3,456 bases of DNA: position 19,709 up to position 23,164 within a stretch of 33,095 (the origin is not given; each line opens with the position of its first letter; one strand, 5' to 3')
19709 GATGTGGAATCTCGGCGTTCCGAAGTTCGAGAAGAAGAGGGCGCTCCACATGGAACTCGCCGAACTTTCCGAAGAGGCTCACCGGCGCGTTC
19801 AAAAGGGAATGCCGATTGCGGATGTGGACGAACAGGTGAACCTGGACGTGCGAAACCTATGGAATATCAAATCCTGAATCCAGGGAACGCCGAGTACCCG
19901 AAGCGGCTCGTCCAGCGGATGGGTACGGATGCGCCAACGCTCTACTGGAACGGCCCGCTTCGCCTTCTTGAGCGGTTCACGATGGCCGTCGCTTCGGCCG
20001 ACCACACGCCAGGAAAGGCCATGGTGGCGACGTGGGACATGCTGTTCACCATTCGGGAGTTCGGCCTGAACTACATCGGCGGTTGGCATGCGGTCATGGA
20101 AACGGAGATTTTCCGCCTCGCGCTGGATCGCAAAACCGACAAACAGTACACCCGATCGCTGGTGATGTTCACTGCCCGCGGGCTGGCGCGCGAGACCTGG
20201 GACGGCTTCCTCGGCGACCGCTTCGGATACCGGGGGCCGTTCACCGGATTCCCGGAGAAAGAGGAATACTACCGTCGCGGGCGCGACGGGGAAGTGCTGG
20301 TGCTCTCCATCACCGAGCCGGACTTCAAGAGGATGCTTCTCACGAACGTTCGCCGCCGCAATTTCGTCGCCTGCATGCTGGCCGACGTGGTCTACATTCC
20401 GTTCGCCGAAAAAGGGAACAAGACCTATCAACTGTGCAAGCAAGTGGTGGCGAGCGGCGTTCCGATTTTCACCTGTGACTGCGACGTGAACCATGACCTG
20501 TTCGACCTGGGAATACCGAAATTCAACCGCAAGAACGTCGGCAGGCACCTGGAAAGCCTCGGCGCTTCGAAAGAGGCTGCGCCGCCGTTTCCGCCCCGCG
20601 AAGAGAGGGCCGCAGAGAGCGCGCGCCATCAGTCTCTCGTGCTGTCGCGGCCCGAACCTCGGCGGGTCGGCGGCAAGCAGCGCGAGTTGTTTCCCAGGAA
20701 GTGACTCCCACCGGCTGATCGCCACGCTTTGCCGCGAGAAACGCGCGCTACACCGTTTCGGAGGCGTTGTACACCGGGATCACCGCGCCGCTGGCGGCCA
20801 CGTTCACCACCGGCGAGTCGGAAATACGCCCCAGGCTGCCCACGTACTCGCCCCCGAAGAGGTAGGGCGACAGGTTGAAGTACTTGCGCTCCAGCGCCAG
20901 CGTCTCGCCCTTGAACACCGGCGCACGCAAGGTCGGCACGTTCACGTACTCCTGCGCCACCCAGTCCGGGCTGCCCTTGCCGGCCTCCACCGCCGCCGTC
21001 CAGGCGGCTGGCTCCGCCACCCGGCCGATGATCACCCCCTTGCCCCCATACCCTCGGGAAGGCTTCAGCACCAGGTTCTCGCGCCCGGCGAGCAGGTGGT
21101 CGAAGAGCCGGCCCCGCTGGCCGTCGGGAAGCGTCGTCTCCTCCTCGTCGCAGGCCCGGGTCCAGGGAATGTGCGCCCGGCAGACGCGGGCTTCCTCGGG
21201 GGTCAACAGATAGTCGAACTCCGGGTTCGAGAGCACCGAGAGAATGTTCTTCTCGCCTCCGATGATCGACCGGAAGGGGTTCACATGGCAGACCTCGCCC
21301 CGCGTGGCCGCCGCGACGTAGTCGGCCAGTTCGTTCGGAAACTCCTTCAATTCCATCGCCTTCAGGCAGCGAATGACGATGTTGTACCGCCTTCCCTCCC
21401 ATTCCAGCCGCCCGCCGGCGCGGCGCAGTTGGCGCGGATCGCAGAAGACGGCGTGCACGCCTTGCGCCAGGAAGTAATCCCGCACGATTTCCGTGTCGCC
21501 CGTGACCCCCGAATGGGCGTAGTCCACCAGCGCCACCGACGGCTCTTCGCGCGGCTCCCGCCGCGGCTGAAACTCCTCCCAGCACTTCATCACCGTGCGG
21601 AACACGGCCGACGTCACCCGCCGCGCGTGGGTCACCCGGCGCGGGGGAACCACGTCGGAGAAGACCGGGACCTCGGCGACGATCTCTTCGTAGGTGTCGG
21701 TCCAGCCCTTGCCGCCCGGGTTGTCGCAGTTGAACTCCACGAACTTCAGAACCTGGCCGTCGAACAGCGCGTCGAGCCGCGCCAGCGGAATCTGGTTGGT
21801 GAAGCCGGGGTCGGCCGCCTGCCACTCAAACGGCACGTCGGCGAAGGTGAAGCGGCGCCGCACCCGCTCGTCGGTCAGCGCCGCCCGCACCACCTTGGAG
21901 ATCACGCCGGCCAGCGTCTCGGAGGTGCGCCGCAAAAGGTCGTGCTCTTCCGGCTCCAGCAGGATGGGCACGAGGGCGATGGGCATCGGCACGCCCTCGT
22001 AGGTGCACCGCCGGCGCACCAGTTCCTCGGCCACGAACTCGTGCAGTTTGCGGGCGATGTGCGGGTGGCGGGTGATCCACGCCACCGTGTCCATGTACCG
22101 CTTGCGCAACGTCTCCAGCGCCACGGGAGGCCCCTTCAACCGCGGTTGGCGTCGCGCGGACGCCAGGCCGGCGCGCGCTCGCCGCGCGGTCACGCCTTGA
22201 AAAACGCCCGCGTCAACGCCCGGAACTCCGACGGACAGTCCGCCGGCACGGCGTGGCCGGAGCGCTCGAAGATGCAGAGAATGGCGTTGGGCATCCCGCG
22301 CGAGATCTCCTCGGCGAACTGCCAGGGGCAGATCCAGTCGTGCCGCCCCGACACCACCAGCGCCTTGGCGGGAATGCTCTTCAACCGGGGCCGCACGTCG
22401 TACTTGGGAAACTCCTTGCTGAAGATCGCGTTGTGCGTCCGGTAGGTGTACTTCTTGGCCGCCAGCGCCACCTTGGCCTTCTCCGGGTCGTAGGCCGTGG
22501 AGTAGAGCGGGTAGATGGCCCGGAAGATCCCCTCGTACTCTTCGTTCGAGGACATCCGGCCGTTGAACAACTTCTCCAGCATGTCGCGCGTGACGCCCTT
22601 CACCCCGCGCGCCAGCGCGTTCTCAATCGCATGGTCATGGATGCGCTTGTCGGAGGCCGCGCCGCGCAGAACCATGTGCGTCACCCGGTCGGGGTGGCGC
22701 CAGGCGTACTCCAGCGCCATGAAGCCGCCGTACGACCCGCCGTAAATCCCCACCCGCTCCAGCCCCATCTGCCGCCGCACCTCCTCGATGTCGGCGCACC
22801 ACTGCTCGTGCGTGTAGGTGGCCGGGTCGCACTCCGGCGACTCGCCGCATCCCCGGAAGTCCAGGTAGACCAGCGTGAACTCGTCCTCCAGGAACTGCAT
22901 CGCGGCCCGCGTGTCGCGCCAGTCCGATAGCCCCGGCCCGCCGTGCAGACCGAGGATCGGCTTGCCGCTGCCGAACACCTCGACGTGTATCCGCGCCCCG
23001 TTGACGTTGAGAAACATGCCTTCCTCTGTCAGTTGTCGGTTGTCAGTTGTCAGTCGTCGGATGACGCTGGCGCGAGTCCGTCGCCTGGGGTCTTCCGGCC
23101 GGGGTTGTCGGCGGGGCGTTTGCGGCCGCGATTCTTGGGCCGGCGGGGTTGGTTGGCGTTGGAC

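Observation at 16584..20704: Type IIG/IIL-like restriction-methylase translationally coupled to a DprA/Smf-like protein: a candidate undescribed two-gene defence module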

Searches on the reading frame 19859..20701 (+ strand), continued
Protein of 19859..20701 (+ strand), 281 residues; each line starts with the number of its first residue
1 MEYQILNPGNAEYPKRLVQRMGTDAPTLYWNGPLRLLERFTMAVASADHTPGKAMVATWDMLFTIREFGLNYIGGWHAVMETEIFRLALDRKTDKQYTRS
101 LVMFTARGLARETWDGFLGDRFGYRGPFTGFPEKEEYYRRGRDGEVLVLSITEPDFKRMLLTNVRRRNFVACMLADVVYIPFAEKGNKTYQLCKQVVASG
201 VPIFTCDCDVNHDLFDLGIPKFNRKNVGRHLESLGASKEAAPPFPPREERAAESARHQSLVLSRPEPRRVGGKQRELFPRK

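Call 92: find_encoding_contigs(protein=P0421, flank=7000, max_places=1)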
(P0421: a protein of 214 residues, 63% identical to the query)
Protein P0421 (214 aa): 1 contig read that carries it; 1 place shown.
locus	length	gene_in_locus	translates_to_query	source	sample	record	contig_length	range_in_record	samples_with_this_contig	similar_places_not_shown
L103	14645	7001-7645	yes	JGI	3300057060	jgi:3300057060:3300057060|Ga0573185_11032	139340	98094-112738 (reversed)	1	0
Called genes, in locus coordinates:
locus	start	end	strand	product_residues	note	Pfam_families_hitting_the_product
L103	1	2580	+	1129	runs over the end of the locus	PF09565:RE_NgoFVII (faint), PF13091:PLDc_2 (weak), PF00176:SNF2-rel_dom (faint), PF00270:DEAD (faint), PF04851:ResIII (faint), PF00271:Helicase_C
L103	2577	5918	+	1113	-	PF20473:MmeI_Mtase, PF07669:Eco57I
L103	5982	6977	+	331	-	PF13310:Virulence_RhuM, PF02661:Fic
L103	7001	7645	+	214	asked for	PF02481:DNA_processg_A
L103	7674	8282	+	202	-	-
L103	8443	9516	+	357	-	-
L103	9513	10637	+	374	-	PF01966:HD, PF13286:HD_assoc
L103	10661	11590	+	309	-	-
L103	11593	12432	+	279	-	-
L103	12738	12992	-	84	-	-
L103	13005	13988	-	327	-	PF20208:ARPP-1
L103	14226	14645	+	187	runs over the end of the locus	PF00717:Peptidase_S24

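Call 93: find_encoding_contigs(protein=P0509, flank=7000, max_places=2)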
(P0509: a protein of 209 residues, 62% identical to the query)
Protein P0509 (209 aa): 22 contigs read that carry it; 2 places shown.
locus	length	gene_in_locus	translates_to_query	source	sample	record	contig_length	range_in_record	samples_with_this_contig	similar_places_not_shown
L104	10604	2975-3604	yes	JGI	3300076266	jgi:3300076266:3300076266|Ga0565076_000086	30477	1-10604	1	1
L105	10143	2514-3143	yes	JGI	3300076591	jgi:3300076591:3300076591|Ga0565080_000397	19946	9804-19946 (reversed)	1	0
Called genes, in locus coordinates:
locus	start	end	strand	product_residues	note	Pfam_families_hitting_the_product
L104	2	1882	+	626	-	?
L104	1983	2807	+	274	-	PF12686:DUF3800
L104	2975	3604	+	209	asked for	PF02481:DNA_processg_A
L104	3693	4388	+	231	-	PF12686:DUF3800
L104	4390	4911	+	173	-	-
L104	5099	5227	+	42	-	-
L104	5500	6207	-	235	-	PF00005:ABC_tran, PF13304:AAA_21 (faint)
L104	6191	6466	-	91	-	PF12399:BCA_ABC_TP_C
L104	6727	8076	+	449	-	PF13175:AAA_15 (weak), PF13304:AAA_21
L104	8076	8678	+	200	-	PF13707:RloB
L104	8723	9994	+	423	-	-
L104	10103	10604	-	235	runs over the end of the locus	PF00005:ABC_tran, PF13304:AAA_21 (faint)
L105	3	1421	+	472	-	?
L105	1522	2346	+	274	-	PF12686:DUF3800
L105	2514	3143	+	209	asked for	PF02481:DNA_processg_A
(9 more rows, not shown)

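Call 95: search_protein_families(library=padloc, proteins=[L102:1700-4984:+, L102:3-1700:+, L102:5146-6321:+, L102:6329-6985:+, L103:2577-5915:+, L104:2-1879:+, L103:7674-8279:+], max_evalue=0.00001)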
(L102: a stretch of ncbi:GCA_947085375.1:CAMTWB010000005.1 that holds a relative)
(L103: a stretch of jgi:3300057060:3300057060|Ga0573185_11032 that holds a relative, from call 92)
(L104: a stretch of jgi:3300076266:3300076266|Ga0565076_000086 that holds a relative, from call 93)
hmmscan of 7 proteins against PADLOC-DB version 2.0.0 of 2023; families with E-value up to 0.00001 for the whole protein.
L102:1700-4984:+ (1095 aa): 30 families (the best 25 are shown)
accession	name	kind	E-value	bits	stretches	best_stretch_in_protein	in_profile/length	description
PDLC03628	REase_MTase_IIG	-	0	1143.4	1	1-1088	1-1096/1100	Type IIG restriction enzyme-methyltransferase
PDLC03601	REase_MTase_IIG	-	2.5e-35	119.7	2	574-857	503-780/1110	Type IIG restriction enzyme-methyltransferase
PDLC03612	REase_MTase_IIG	-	5.5e-35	118.9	2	500-641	507-664/1247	Type IIG restriction enzyme-methyltransferase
PDLC03604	REase_MTase_IIG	-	9.9e-27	91.4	2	730-1038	516-841/1011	Type IIG restriction enzyme-methyltransferase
PDLC02643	DrmMI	-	2.1e-23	80.2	2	502-702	601-785/1347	DrmMI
PDLC03596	REase_MTase_IIG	-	1.1e-21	74.6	1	555-692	566-699/1148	Type IIG restriction enzyme-methyltransferase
PDLC03609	REase_MTase_IIG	-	6.3e-16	55.3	2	500-628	434-532/1066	Type IIG restriction enzyme-methyltransferase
PDLC02638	DrmMI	-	4.3e-14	49.6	1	503-648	600-735/935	DrmMI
PDLC02644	DrmMI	-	7.6e-14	48.6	1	725-766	356-397/988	DrmMI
PDLC03335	MTase_II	-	4.1e-13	46.9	1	746-857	193-304/607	Type II methyltransferase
PDLC03629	REase_MTase_IIG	-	6.4e-13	45.4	1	499-631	432-537/1182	Type IIG restriction enzyme-methyltransferase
PDLC04134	mad2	-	2e-11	41.4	0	482-598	272-334/492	mads_2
PDLC02521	PglX|PglXI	-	7.2e-11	38.8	1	571-829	343-562/1174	PglX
PDLC03618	REase_MTase_IIG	-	1.8e-10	36.8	1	503-652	595-735/1429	Type IIG restriction enzyme-methyltransferase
PDLC02529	PglX|PglXI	-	7.2e-10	35.2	0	499-527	225-253/1189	PglX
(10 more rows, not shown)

L102:3-1700:+ (566 aa): 21 families
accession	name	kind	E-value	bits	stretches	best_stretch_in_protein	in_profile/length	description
PDLC02623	DrmD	-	1.8e-26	90.2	1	145-309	509-665/1040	DrmD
PDLC01075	C3a139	-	9.5e-25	85.1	1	2-308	507-769/948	HKD+Snf2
PDLC02621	DrmD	-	6.3e-24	82.3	1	127-281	480-639/1040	DrmD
PDLC02500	BrxHI|BrxHII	-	2.3e-22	77.4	1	125-326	440-633/933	BrxHI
PDLC00659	HmaA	-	2.7e-18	63.2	1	124-269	466-614/1176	SNF2 helicase / DEAD-box helicase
PDLC02504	BrxHI|BrxHII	-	4.8e-16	55.9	1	125-286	446-601/971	BrxHII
PDLC02633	DrmD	-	1.1e-15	54.7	1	162-280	526-643/839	DrmD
PDLC02619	DrmD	-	6.7e-15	52.3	1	219-273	487-541/872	DrmD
PDLC02193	PLD_Helicase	-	2.6e-14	50.4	1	145-306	668-836/905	-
PDLC02620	DrmD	-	2.9e-13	46.7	1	162-278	484-589/1060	DrmD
PDLC02625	DrmD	-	5.8e-13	46.3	1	163-273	268-377/792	DrmD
PDLC02853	DpdE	-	5.6e-12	42.5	1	146-274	469-607/985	DpdE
PDLC02572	DrmA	-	5.6e-12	42.4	1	160-278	517-634/1043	DrmA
PDLC02632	DrmD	-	8.7e-10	35.7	1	216-282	573-641/662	DrmD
PDLC02624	DrmD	-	1.5e-08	31.6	1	191-283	398-481/652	DrmD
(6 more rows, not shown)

L102:5146-6321:+ (392 aa): 64 families (the best 25 are shown)
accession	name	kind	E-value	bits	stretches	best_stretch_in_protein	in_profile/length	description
PDLC02336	AbiLi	-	4e-56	189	1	38-392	3-340/340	AbiLi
PDLC04611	PDC-M38A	-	1.9e-55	186.9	1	38-392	3-383/383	-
PDLC04608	PDC-M38A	-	1.6e-38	131.3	1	38-344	6-316/367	-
PDLC04607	PDC-M38A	-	6.3e-36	122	1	37-377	384-698/715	-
PDLC04610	PDC-M38A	-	5.2e-27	93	2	222-391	190-361/362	-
PDLC02980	AriA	-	2.2e-26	91.5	1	224-342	182-301/304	-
PDLC04609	PDC-M38A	-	2.8e-23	80.8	2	269-347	245-323/371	-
PDLC02979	AriA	-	3.5e-19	67.8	2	39-139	5-86/373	-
PDLC04168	GajA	-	2.7e-16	57.4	1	273-345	250-323/570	-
PDLC00102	GajA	-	1.2e-15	55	1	40-81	6-47/532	AAA ATPase domain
PDLC04182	HEC-01A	-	5.3e-15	53.3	1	239-342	244-349/406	-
PDLC04214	HEC-02A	-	2e-13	48.4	1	39-143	4-100/338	-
PDLC02335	AbiLi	-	3.4e-13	47.4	1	39-356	52-247/326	AbiLi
PDLC00098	GajA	-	6e-12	43.1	1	39-80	5-46/534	AAA ATPase domain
PDLC04541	PDC-M25A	-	1.7e-11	41.8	0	281-340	252-306/380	-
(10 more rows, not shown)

L102:6329-6985:+ (219 aa): 3 families
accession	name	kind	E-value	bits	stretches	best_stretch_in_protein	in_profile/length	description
PDLC04624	PDC-M38B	-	1.5e-14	52.2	1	22-217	12-215/220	-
PDLC04623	PDC-M38B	-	5.4e-13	47.2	1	23-218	3-216/219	-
PDLC04620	PDC-M38B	-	7.7e-08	30.2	1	45-155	55-174/250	-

L103:2577-5915:+ (1113 aa): 32 families (the best 25 are shown)
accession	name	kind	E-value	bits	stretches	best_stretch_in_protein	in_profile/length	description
PDLC03628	REase_MTase_IIG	-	0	1181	1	1-1103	1-1096/1100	Type IIG restriction enzyme-methyltransferase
PDLC03601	REase_MTase_IIG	-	2.1e-39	133.1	2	573-801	503-731/1110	Type IIG restriction enzyme-methyltransferase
PDLC03612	REase_MTase_IIG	-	3.8e-31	106.1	2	498-634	506-658/1247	Type IIG restriction enzyme-methyltransferase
PDLC03596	REase_MTase_IIG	-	1.4e-23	81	1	555-635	567-648/1148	Type IIG restriction enzyme-methyltransferase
PDLC03604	REase_MTase_IIG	-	1.4e-23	80.9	2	498-628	386-503/1011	Type IIG restriction enzyme-methyltransferase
PDLC02643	DrmMI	-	2.8e-23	79.8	2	501-680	601-762/1347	DrmMI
PDLC03609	REase_MTase_IIG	-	8.1e-17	58.3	2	499-639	434-543/1066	Type IIG restriction enzyme-methyltransferase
PDLC03335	MTase_II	-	5.7e-13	46.4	1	746-834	194-287/607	Type II methyltransferase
PDLC03629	REase_MTase_IIG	-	8.3e-13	45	1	497-629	431-536/1182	Type IIG restriction enzyme-methyltransferase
PDLC02638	DrmMI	-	1.9e-12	44.2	0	502-641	600-730/935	DrmMI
PDLC02644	DrmMI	-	3.9e-11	39.6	1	501-656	110-256/988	DrmMI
PDLC02521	PglX|PglXI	-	1.2e-09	34.7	0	570-842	343-578/1174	PglX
PDLC02646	DrmMI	-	1.3e-09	34.8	0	571-690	46-156/792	DrmMI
PDLC02527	PglX|PglXI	-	1.5e-09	34.2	1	502-599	304-390/1332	PglX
PDLC02523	PglX|PglXI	-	2.9e-09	33.2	1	493-827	323-641/1428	PglX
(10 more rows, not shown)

L104:2-1879:+ (626 aa): 36 families (the best 25 are shown)
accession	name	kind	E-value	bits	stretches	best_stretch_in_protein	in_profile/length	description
PDLC03628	REase_MTase_IIG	-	1.2e-166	554.8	1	1-617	480-1096/1100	Type IIG restriction enzyme-methyltransferase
PDLC02643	DrmMI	-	3.8e-27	92.6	1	11-329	597-935/1347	DrmMI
PDLC03604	REase_MTase_IIG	-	1.3e-26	91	2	254-346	517-618/1011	Type IIG restriction enzyme-methyltransferase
PDLC03612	REase_MTase_IIG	-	1.6e-24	84.2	1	11-350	505-889/1247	Type IIG restriction enzyme-methyltransferase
PDLC03601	REase_MTase_IIG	-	6.2e-22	75.3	1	85-325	502-731/1110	Type IIG restriction enzyme-methyltransferase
PDLC03609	REase_MTase_IIG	-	5.2e-19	65.6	2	253-345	539-634/1066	Type IIG restriction enzyme-methyltransferase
PDLC03596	REase_MTase_IIG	-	1.7e-17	60.8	1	69-215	567-706/1148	Type IIG restriction enzyme-methyltransferase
PDLC02644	DrmMI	-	4.5e-15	52.6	1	249-329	357-448/988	DrmMI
PDLC03335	MTase_II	-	8.6e-15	52.4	1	270-368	194-295/607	Type II methyltransferase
PDLC02638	DrmMI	-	1.9e-13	47.5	1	13-292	597-892/935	DrmMI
PDLC03629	REase_MTase_IIG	-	8.3e-13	45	1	13-142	433-536/1182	Type IIG restriction enzyme-methyltransferase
PDLC02646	DrmMI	-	1.1e-11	41.7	1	253-326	262-346/792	DrmMI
PDLC02529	PglX|PglXI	-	1.2e-11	41.2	0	88-153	269-333/1189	PglX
PDLC03622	REase_MTase_IIG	-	1.1e-10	37.5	0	12-143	511-645/1524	Type IIG restriction enzyme-methyltransferase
PDLC03618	REase_MTase_IIG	-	2.7e-10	36.2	0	14-148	593-719/1429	Type IIG restriction enzyme-methyltransferase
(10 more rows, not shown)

L103:7674-8279:+ (202 aa): 0 families

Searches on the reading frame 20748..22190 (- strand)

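Call 37: search_protein_families(library=pfam, proteins=[window:20748-22190:-], max_evalue=0.01)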
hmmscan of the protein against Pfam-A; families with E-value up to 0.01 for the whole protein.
window:20748-22190:- (480 aa): 1 family
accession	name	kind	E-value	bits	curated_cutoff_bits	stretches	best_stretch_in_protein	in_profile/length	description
PF14403.11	CP_ATPgrasp_2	-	0.0015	18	32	1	364-445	282-357/374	Circularly permuted ATP-grasp type 2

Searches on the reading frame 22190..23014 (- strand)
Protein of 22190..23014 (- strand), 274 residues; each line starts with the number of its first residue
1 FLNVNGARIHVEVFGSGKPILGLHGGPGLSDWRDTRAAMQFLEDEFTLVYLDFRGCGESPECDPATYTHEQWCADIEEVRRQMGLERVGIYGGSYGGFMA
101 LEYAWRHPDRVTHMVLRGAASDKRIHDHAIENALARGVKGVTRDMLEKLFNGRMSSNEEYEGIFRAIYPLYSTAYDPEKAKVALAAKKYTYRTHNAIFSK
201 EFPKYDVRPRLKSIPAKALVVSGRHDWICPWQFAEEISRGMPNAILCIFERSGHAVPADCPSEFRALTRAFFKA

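Call 37: search_protein_families(library=pfam, proteins=[window:22190-23014:-], max_evalue=0.01)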
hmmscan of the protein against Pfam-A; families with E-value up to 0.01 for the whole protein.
window:22190-23014:- (274 aa): 7 families
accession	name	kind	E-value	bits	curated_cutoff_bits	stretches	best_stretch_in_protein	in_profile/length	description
PF00561.26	Abhydrolase_1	-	1.8e-26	93.8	25.8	1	19-256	2-240/245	alpha/beta hydrolase fold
PF12697.13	Abhydrolase_6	-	1.1e-12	49.5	26.3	1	21-266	2-216/217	Alpha/beta hydrolase family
PF12146.15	Hydrolase_4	-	6.5e-11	42.4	27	1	21-255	8-233/239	Serine aminopeptidase, S33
PF02129.25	Peptidase_S15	-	7.3e-08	32.8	23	1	30-234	36-241/262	X-Pro dipeptidyl-peptidase (S15 family)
PF00326.27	Peptidase_S9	-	1.1e-05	25.5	22.6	1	82-115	60-93/213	Prolyl oligopeptidase family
PF08386.16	Abhydrolase_4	-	0.0033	17.9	21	1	215-256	34-75/103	TAP-like protein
PF03096.20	Ndr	-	0.0092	15.2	23.3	0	66-134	79-148/283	Ndr family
